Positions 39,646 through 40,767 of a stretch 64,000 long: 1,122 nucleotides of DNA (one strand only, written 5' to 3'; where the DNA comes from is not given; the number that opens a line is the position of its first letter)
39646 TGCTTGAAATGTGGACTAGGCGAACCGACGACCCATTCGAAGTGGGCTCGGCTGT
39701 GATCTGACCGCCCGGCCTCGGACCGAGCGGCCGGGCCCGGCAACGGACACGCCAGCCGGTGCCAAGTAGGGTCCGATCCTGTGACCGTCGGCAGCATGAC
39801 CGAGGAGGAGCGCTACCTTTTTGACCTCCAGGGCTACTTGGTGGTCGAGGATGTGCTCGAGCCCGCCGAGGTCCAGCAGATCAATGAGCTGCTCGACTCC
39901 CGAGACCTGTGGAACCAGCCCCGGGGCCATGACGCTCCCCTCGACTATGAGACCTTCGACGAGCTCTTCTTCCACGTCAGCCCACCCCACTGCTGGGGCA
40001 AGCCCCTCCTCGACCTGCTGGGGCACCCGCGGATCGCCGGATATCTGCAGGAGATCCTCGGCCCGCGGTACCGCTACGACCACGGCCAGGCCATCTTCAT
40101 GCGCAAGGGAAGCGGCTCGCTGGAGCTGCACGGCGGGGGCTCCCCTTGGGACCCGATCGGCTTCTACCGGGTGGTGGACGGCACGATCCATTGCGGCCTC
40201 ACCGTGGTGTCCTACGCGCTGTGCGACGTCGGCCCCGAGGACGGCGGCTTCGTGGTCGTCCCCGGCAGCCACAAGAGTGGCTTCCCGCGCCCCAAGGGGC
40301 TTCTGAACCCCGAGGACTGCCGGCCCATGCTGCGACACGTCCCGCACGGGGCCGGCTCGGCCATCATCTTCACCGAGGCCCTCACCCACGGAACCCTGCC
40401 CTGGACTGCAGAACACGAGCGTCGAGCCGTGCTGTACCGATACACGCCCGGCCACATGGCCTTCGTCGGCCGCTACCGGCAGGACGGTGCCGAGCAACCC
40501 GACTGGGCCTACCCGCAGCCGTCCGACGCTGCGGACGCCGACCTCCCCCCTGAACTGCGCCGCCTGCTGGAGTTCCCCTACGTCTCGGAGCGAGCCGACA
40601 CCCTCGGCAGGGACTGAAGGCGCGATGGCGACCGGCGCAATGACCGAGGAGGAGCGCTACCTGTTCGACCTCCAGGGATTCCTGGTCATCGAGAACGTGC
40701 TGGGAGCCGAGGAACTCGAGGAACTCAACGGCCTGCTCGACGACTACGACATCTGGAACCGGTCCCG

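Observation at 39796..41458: Tandem PhyH-like paralogues whose first iron-ligand motif is H-G-G (2-His, halogenase-like) instead of H-x-D/E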

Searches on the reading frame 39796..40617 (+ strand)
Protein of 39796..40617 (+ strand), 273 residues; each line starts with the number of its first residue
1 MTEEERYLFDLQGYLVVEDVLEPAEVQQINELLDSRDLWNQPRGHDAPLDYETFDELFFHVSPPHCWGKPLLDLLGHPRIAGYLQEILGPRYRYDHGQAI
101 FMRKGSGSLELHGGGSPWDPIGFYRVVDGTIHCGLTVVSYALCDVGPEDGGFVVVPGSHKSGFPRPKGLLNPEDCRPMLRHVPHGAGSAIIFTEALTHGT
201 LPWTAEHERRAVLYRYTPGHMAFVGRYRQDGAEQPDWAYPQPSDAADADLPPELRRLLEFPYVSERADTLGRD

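Call 3: search_protein_families(library=pfam, proteins=[window:39796-40617:+], max_evalue=0.01)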
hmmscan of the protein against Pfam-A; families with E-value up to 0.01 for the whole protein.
window:39796-40617:+ (273 aa): 1 family
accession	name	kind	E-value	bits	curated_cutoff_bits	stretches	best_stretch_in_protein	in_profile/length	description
PF05721.19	PhyH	-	2.6e-17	64.3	22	1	9-211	1-213/213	Phytanoyl-CoA dioxygenase (PhyH)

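Call 5: search_solved_structures(query=window:39796-40617:+, max_evalue=1, show_alignments=4)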
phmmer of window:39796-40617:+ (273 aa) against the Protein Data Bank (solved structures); distinct sequences matched with E-value up to 1: 11.
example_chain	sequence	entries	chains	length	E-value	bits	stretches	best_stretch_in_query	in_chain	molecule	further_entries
4xc9_A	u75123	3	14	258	1.2e-10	44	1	1-234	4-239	oxidase/hydroxylase | Putative oxidase/hydroxylase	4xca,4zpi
4xcb_A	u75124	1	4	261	1.2e-10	44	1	1-234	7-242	oxidase/hydroxylase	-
4mhr_A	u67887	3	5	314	0.017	17.2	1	7-161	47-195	Ectoine hydroxylase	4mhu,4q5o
4xaa_A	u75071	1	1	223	0.097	14.7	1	138-217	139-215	Putative oxygenase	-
6ec3_A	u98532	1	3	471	0.1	14.7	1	133-216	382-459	Methyltransferase domain-containing protein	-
9wyh_A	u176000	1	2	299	0.22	13.6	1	9-161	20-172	Oxidoreductase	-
9y6s_4H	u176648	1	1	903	0.22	13.5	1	178-250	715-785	DMAP6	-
8jw0_G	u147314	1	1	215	0.31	13.1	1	85-131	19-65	Chlorophyll a-chlorophyll c-peridinin-protein-complex I-8, acpPCI-8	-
8jze_G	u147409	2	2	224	0.32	13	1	85-131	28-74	Chlorophyll a-chlorophyll c-peridinin-protein-complex I-8, acpPCI-8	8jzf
3bs8_A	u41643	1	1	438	0.7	11.9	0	94-198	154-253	Glutamate-1-semialdehyde 2,1-aminomutase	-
9axt_AJ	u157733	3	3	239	0.94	11.5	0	144-180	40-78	Small ribosomal subunit protein eS6B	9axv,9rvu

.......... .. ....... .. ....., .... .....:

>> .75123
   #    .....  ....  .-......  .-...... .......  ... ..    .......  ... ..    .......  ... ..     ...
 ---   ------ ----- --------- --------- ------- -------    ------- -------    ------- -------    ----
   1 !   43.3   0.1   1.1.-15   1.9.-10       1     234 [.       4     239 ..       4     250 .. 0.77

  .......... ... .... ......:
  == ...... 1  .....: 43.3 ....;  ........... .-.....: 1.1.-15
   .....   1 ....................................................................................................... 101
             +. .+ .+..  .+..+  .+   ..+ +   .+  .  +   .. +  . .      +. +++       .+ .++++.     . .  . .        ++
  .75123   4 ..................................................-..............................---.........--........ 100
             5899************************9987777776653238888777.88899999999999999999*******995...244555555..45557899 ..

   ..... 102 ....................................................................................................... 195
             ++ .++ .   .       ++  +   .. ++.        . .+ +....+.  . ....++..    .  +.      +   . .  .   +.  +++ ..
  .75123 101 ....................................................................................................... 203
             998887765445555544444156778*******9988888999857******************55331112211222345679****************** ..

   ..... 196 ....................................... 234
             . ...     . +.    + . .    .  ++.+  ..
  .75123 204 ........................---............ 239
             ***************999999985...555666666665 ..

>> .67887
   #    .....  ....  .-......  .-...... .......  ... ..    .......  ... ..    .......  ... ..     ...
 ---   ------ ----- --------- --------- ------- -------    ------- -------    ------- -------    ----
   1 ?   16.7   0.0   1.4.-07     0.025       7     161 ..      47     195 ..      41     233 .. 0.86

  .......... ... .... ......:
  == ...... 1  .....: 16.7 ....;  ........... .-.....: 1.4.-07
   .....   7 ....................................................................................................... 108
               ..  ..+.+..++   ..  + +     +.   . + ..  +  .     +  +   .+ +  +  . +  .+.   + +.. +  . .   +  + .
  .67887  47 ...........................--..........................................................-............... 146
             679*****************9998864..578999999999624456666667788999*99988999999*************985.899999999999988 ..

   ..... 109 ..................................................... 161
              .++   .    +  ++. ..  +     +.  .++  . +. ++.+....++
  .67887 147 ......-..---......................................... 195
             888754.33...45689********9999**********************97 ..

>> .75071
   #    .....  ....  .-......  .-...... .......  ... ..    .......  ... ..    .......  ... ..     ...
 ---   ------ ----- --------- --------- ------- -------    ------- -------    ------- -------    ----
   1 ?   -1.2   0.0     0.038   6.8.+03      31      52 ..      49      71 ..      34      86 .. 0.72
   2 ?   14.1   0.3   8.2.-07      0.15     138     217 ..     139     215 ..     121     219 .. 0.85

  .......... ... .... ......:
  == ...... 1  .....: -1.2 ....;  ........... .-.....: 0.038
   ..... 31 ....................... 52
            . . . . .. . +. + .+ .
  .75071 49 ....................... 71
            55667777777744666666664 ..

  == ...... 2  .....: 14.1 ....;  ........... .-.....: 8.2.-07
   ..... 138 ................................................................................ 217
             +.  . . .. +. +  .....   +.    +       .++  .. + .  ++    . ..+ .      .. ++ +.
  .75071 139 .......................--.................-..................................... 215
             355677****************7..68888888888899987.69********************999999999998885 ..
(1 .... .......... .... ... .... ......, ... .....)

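Call 12: find_homologous_proteins(query=window:39796-40617:+, max_evalue=0.00001)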
Query window:39796-40617:+ (273 aa): 3444 proteins with E <= 0.00001 among 4499 candidates; the best 120 are listed.
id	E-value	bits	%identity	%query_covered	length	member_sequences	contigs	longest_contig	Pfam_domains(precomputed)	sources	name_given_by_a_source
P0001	9.7e-174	594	91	99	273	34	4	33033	PF05721.20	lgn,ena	-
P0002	3.3e-167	573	88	99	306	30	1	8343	PF05721.20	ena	-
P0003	3.9e-166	569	87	99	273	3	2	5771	PF05721.20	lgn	-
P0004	1.4e-165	568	86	99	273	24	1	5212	PF05721.20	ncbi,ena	-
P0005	2.4e-159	547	84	97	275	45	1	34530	PF05721.20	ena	-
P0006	4.0e-154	530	83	99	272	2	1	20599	PF05721.20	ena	-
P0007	6.7e-154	529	82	99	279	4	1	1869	PF05721.20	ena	-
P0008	9.6e-151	519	80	100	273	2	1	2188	PF05721.20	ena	-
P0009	7.8e-149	513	79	99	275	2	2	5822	PF05721.20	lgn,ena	-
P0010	3.1e-146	504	78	99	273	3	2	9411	PF05721.20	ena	-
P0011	4.0e-144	497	77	99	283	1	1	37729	PF05721.20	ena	-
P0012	5.8e-144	497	79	100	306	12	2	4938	PF05721.20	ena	-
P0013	1.2e-123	430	69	99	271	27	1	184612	PF05721.20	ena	-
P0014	1.4e-121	423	68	99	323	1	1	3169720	PF05721.20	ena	-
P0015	1.6e-120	420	69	100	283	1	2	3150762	PF05721.20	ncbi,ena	-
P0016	5.6e-107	375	60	99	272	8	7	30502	PF05721.20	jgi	jgi:hypothetical protein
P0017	1.3e-104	367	60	99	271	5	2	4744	PF05721.20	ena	-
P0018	1.9e-104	367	81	70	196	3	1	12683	PF05721.20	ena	-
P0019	5.9e-104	365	59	100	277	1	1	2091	PF05721.20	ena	-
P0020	4.5e-102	359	61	99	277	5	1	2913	PF05721.20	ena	-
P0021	8.0e-102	358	60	99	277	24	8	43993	PF05721.20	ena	-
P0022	1.8e-101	357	60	99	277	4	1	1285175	PF05721.20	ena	-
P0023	6.8e-101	355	59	100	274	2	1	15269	PF05721.20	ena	-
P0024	1.3e-100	354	59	100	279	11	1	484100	PF05721.20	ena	-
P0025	2.1e-100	354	58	99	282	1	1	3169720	PF05721.20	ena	-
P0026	2.6e-100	353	60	100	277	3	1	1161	PF05721.20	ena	-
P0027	8.2e-99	348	59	99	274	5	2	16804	PF05721.20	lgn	-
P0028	1.6e-98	347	59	99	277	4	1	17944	PF05721.20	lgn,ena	-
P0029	1.7e-98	347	55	100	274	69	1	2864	PF05721.20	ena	-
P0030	7.2e-98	345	60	99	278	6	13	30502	PF05721.20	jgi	jgi:hypothetical protein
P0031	8.3e-98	345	58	99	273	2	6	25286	PF05721.20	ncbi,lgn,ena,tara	tara:strand:+ start:84 stop:905 length:822 start_codon:yes stop_codon:yes gene_type:complete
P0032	2.8e-97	343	58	99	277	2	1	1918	PF05721.20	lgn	-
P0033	8.7e-97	342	58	99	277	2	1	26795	PF05721.20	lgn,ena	-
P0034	3.2e-96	340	58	99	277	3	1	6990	PF05721.20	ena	-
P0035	3.8e-96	340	57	100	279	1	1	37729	PF05721.20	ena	-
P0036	5.6e-96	339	59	99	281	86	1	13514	PF05721.20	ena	-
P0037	5.6e-95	336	58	99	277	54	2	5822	PF05721.20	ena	-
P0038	1.1e-94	335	56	100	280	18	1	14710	PF05721.20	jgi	jgi:hypothetical protein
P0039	1.4e-94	334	57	99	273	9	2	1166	PF05721.20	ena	-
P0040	1.7e-94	334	57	99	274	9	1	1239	PF05721.20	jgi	jgi:hypothetical protein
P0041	6.3e-94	332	57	99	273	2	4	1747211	PF05721.20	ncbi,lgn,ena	-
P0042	3.0e-93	330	55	99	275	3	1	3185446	PF05721.20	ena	-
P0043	2.4e-92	327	57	100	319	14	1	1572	PF05721.20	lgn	-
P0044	8.6e-92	325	56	99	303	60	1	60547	PF05721.20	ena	-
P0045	2.4e-91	324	56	99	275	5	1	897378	PF05721.20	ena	-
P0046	2.7e-91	324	56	99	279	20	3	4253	PF05721.20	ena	-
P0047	3.2e-91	323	56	99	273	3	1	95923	PF05721.20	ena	-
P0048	2.1e-88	314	53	99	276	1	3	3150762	PF05721.20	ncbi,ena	-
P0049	3.3e-88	314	54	99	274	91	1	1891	PF05721.20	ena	-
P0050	3.3e-88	313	54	100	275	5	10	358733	PF05721.20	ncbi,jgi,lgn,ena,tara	tara:strand:- start:4137 stop:4964 length:828 start_codon:yes stop_codon:yes gene_type:complete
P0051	7.1e-88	312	55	97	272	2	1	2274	PF05721.20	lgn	-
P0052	2.9e-87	310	54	100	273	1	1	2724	PF05721.20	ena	-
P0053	9.2e-81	289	50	99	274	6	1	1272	PF05721.20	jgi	jgi:hypothetical protein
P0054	5.9e-80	286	53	99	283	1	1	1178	PF05721.20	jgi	jgi:ectoine hydroxylase-related dioxygenase (phytanoyl-CoA dioxygenase family)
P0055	2.1e-78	281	50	100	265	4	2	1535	PF05721.20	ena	-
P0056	6.8e-75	270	52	97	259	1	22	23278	PF05721.20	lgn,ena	-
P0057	2.7e-74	268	50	100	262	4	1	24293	PF05721.20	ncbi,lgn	ncbi:MAG TPA: phytanoyl-CoA dioxygenase family protein [Chloroflexota bacterium]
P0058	4.4e-74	267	50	97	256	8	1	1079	PF05721.20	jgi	jgi:ectoine hydroxylase-related dioxygenase (phytanoyl-CoA dioxygenase family)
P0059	6.0e-74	267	49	100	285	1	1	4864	PF05721.20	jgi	jgi:hypothetical protein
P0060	1.4e-73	265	51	99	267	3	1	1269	PF05721.20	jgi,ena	-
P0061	2.3e-73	265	47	99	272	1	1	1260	PF05721.20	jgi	jgi:hypothetical protein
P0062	2.8e-73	265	51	99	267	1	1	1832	PF05721.20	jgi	-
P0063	8.4e-73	263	50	99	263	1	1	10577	PF05721.20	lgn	-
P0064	9.4e-73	263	49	98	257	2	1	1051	PF05721.20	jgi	jgi:ectoine hydroxylase-related dioxygenase (phytanoyl-CoA dioxygenase family)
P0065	1.7e-72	262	49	100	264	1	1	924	PF05721.20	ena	-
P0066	1.9e-72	262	47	99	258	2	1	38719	PF05721.20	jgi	-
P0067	2.3e-72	262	49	96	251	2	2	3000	PF05721.20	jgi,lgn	-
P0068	7.3e-72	260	49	99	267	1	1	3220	PF05721.20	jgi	jgi:ectoine hydroxylase-related dioxygenase (phytanoyl-CoA dioxygenase family)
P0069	1.5e-71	259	48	99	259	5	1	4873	PF05721.20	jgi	jgi:ectoine hydroxylase-related dioxygenase (phytanoyl-CoA dioxygenase family)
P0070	3.5e-71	258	49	99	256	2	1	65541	PF05721.20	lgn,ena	-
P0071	4.0e-71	257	48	99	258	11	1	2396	PF05721.20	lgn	-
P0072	4.1e-71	257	49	97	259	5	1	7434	PF05721.20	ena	-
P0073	4.9e-71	257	48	98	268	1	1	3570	PF05721.20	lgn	-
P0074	1.7e-70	255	48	99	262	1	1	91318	PF05721.20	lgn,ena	-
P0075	1.8e-70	255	48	98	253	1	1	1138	PF05721.20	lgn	-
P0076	2.1e-70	255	47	100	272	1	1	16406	PF05721.20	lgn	-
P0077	2.2e-70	255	47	99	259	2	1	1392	PF05721.20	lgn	-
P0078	3.1e-70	255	47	99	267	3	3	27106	PF05721.20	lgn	-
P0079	3.2e-70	254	49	96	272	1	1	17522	PF05721.20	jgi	jgi:hypothetical protein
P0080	4.6e-70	254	56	77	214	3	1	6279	PF05721.20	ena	-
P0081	8.8e-70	253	47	99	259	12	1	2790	PF05721.20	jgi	jgi:hypothetical protein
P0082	9.6e-70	253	47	97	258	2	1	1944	PF05721.20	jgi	jgi:hypothetical protein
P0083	1.1e-69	253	48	99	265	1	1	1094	PF05721.20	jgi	jgi:hypothetical protein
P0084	1.4e-69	252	49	98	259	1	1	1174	PF05721.20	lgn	-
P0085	1.5e-69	252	50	99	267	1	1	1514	PF05721.20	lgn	-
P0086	2.9e-69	251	47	97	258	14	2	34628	PF05721.20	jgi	jgi:hypothetical protein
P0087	3.8e-69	251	46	98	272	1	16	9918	PF05721.20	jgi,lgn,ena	jgi:hypothetical protein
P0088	4.9e-69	251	47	97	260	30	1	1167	PF05721.20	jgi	jgi:ectoine hydroxylase-related dioxygenase (phytanoyl-CoA dioxygenase family)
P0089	1.2e-68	249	48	99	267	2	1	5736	PF05721.20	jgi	jgi:hypothetical protein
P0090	3.5e-68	248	45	97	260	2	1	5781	PF05721.20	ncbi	-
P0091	7.0e-68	247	46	99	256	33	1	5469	PF05721.20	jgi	jgi:ectoine hydroxylase-related dioxygenase (phytanoyl-CoA dioxygenase family)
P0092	3.4e-67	245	51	83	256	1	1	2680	PF05721.20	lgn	-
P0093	3.6e-67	244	46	99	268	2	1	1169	PF05721.20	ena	-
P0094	7.1e-67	243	47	99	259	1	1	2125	PF05721.20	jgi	-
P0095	8.8e-67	243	61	68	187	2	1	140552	PF05721.20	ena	-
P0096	1.3e-66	243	50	86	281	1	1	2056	PF05721.20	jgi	jgi:hypothetical protein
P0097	4.4e-66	241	46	99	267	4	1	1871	PF05721.20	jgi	jgi:hypothetical protein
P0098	5.3e-66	241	47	99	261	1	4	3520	PF05721.20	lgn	-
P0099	6.6e-66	240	52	83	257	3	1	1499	PF05721.20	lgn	-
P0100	1.9e-65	239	47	100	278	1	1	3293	PF05721.20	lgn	-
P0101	2.1e-65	239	49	99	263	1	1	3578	PF05721.20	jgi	jgi:hypothetical protein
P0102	3.1e-65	238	54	77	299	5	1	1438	PF05721.20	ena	-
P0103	3.2e-65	238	44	100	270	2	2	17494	PF05721.20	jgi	jgi:hypothetical protein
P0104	4.0e-65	238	44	100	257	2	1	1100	PF05721.20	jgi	jgi:ectoine hydroxylase-related dioxygenase (phytanoyl-CoA dioxygenase family)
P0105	6.7e-65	237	45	100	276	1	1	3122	PF05721.20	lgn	-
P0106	1.2e-64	236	50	82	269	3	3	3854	PF05721.20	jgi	jgi:hypothetical protein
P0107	1.4e-64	236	47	100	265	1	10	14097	PF05721.20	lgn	-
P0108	1.7e-64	236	45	96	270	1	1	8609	PF05721.20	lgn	-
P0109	2.0e-64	235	47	87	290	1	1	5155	PF05721.20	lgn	-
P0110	2.2e-64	235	48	97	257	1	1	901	PF05721.20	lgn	-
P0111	2.2e-64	235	43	98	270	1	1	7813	PF05721.20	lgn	-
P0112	5.2e-64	234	45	100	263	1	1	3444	PF05721.20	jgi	jgi:hypothetical protein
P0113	1.0e-63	233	45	99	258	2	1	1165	PF05721.20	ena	-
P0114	1.2e-63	233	47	97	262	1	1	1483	PF05721.20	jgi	jgi:ectoine hydroxylase-related dioxygenase (phytanoyl-CoA dioxygenase family)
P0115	1.2e-63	233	45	99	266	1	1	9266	PF05721.20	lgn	-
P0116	1.3e-63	233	46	99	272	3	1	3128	PF05721.20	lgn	-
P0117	3.2e-63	231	44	100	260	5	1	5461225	PF05721.20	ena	-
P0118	4.1e-63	231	44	99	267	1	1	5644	PF05721.20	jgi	jgi:hypothetical protein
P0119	8.5e-63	230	45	100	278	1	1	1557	PF05721.20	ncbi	-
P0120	9.7e-63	230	45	97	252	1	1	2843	PF05721.20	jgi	jgi:hypothetical protein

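Call 17: find_related_loci(query=window:39796-40617:+, collection=genome_contigs, flank=10000)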
Query window:39796-40617:+ (273 aa) in genome_contigs; peptide patterns used: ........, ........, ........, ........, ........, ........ (x = any residue, [..] = any of these).
67 stretches matched a pattern; 18 encode a relative of the query (tblastn E <= 1e-3); 18 distinct loci.
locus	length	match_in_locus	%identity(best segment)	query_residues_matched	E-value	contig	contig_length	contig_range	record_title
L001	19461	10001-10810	93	1-270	8e-171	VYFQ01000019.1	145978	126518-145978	MAG: Acidimicrobiaceae bacterium isolate SB0677_bin_3 NODE_33_length_145978_cov_62.499613, whole genome shotgun sequence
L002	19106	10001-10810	91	1-270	2e-169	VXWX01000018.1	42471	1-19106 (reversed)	MAG: Acidimicrobiaceae bacterium isolate SB0668_bin_28 NODE_410_length_42471_cov_137.274283, whole genome shotgun sequen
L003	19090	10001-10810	92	1-270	2e-169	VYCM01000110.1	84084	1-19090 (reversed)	MAG: Acidimicrobiaceae bacterium isolate SB0675_bin_16 NODE_127_length_84084_cov_54.512740, whole genome shotgun sequenc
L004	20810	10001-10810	88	1-270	3e-165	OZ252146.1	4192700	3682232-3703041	MAG: Candidatus Aldehydirespirator sp. isolate fd067d44-95a4-4330-b63d-26ca3bb23c52 genome assembly, chromosome: 1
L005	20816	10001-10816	88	1-272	1e-163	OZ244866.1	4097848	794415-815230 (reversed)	MAG: Candidatus Aldehydirespirator sp. isolate 5d9a7b39-b96f-476b-9b06-807c01473320 genome assembly, chromosome: 1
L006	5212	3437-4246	86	1-270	8e-165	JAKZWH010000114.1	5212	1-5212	MAG: Acidimicrobiales bacterium isolate Langseth_MAG_00132 Langseth_MAG_00132_000000000114, whole genome shotgun sequenc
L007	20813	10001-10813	83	1-271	8e-160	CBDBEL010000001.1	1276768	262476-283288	MAG: Candidatus Aldehydirespirator sp. isolate 42010ebb-ea2b-4a2b-9d13-79554d05c50f genome assembly, contig: contig_1, w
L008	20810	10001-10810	86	1-270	2e-159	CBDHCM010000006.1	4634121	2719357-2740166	MAG: Candidatus Aldehydirespirator sp. isolate 36171f10-6b1c-407a-8267-17b84cd7c53a genome assembly, contig: chromosome_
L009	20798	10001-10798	86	1-266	7e-158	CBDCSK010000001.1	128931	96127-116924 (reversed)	MAG: Candidatus Aldehydirespirator sp. isolate 158ad01d-a0e1-4362-9a4e-647a92b6262f genome assembly, contig: contig_1, w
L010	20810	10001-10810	82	1-270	2e-150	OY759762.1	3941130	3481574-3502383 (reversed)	MAG: Acidimicrobiales bacterium isolate 58bc0cff-3a4e-4465-8a1f-db016ff7ac3d genome assembly, chromosome: 1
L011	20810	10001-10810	79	1-270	4e-147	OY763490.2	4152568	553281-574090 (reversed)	MAG: Acidimicrobiales bacterium isolate e420a23f-e807-4b73-8760-6b68b197cd4b genome assembly, chromosome: 1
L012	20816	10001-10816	71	1-272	1e-130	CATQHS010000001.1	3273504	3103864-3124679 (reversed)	MAG: uncultured Acidimicrobiales bacterium isolate 560520c5-c18b-440b-b2bf-76b0f8004c07 genome assembly, contig: contig_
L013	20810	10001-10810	69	1-272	2e-121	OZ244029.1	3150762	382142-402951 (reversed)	MAG: Acidimicrobiales bacterium isolate 3c0e4d9b-b625-46d2-b0a6-8909d0d11ce2 genome assembly, chromosome: 1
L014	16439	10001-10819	55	1-273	5e-100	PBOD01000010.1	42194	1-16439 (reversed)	MAG: Gemmatimonadetes bacterium isolate RS822 1274, whole genome shotgun sequence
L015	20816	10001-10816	56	1-272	1e-98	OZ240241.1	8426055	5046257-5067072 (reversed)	MAG: Candidatus Latescibacterota bacterium isolate 5029ecf2-d60f-4a19-a35b-269815a0a5cf genome assembly, chromosome: 1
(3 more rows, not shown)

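Call 31: predict_structure(alignment_id=A1)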
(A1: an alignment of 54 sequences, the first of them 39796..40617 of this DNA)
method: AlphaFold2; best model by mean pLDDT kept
length: 273 residues; sequences in the alignment: 54
mean_pLDDT: 87.5   pTM: 0.89
mean pLDDT of the five models: 87.5, 84.0, 83.0, 81.5, 78.4
residues with pLDDT >= 90: 173; 70-90: 66; 50-70: 25; < 50: 9
segments of 3 or more residues with pLDDT < 50: 226-233
pLDDT, mean of each block of 10 residues (from residue 1): 96 98 99 96 81 93 92 96 96 94 95 67 86 95 97 93 78 87 98 94 97 94 58 52 65 85 84 68
secondary structure, 60 per line:
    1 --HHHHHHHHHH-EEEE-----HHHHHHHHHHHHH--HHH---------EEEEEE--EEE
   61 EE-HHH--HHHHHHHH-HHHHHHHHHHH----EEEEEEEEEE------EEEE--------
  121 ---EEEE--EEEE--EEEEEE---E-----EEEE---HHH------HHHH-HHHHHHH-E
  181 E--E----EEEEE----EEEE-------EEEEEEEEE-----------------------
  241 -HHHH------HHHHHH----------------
elements in order: H3-12 E14-17 H23-35 E50-55 E58-62 H69-76 H78-88 E93-102 E109-112 E124-127 E130-133 E136-141 E151-154 H167-170 H172-178 E189-193 E198-201 E209-217 H242-245 H252-257
